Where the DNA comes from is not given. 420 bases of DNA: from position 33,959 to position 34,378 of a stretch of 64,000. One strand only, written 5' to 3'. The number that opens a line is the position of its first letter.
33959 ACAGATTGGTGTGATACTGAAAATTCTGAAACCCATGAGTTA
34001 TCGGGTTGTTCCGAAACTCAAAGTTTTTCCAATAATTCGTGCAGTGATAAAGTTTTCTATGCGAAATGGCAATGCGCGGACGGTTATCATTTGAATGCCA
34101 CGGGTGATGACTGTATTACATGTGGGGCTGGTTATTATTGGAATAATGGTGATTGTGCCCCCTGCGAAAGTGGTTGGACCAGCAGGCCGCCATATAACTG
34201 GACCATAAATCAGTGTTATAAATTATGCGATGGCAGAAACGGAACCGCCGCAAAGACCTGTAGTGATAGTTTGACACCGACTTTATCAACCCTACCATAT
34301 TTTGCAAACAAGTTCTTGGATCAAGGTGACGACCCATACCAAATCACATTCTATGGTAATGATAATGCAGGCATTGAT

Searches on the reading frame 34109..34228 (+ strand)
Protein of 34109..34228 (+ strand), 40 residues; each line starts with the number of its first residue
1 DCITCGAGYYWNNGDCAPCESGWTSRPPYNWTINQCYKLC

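Call 17: find_homologous_proteins(query=A1, max_evalue=0.001)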
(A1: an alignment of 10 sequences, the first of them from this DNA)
Query A1 (10 sequences) (40 aa, profile of the alignment): 1 proteins with E <= 0.001 among 29 candidates.
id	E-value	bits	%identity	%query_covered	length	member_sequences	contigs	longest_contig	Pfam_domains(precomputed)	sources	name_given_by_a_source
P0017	2.6e-6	45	40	38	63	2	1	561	PF07699.20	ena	-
